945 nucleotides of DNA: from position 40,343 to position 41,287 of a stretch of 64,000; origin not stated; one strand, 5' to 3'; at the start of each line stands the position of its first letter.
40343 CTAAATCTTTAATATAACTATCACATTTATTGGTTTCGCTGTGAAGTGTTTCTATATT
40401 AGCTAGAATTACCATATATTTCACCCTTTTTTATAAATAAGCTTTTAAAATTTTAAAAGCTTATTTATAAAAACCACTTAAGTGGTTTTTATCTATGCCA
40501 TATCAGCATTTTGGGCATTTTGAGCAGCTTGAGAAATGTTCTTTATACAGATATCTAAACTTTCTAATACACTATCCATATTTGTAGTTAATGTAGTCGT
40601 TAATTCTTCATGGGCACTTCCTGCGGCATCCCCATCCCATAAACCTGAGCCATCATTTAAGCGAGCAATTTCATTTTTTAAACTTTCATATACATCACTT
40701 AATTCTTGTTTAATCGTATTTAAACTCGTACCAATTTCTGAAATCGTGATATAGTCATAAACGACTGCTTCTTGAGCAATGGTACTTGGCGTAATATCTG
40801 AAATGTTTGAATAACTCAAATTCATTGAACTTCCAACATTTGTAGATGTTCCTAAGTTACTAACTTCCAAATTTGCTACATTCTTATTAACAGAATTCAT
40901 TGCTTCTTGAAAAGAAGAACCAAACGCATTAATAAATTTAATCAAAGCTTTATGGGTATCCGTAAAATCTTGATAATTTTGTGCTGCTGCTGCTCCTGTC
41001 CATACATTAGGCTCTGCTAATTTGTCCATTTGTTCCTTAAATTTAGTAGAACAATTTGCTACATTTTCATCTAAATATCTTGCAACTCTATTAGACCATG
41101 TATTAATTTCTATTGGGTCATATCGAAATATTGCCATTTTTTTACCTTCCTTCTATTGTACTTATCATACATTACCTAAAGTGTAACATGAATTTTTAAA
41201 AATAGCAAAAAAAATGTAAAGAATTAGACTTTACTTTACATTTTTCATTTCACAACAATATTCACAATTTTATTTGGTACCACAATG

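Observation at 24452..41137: T7SSb-like locus with EssC and a YukD-like protein but no EsaA/EssA/EssB in the window, driven by a tandem-WXG100 gene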

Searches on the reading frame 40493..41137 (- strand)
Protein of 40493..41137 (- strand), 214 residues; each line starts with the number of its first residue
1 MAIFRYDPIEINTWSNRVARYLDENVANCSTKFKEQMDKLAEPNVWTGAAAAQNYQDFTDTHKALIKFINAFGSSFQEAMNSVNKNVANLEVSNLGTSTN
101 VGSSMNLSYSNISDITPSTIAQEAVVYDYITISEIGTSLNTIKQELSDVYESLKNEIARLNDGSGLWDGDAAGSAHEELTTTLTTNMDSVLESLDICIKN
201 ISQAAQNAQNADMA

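Call 4: search_protein_families(library=pfam, max_evalue=0.01, proteins=[window:40493-41137:-])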
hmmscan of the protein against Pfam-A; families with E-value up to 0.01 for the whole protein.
window:40493-41137:- (214 aa): 2 families
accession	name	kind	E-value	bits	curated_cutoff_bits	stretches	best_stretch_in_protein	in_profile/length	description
PF06013.18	WXG100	-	4.5e-08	33.7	27.3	1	131-212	8-85/86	Proteins of 100 residues with WXG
PF04513.17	Baculo_PEP_C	-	0.0001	22.8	38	0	49-95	56-104/140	Baculovirus polyhedron envelope protein, PEP, C terminus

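Call 51: search_protein_families(library=ncbifam, max_evalue=0.01, proteins=[window:40493-41137:-])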
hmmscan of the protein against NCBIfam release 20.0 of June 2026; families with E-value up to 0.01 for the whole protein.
window:40493-41137:- (214 aa): 2 families
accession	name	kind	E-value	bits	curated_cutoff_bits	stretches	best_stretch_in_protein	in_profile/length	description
TIGR03930.1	WXG100_ESAT6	subfamily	7.1e-13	48.6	44.85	2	127-213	4-86/90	WXG100 family type VII secretion target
NF041377.1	XopX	subfamily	0.00018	20.1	800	1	140-211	282-350/571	XopX family type III secretion system effector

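Call 69: predict_structure(protein=window:40493-41137:-)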
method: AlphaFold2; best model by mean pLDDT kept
length: 214 residues; sequences in the alignment: 1
mean_pLDDT: 51.6   pTM: 0.49
mean pLDDT of the five models: 51.6, 51.5, 49.8, 48.7, 47.2
residues with pLDDT >= 90: 0; 70-90: 14; 50-70: 116; < 50: 84
segments of 3 or more residues with pLDDT < 50: 1-16, 49-53, 86-130, 163-166, 211-214
pLDDT, mean of each block of 10 residues (from residue 1): 32 47 61 67 58 51 53 50 48 35 33 33 32 55 59 59 51 61 72 71 60 42
secondary structure, 60 per line:
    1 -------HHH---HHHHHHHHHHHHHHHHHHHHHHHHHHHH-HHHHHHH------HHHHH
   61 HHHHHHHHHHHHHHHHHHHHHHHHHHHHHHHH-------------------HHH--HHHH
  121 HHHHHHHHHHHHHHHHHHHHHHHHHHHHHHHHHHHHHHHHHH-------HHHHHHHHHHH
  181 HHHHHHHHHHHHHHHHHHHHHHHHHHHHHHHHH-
elements in order: H14-41 H43-49 H56-92 H117-162 H170-213
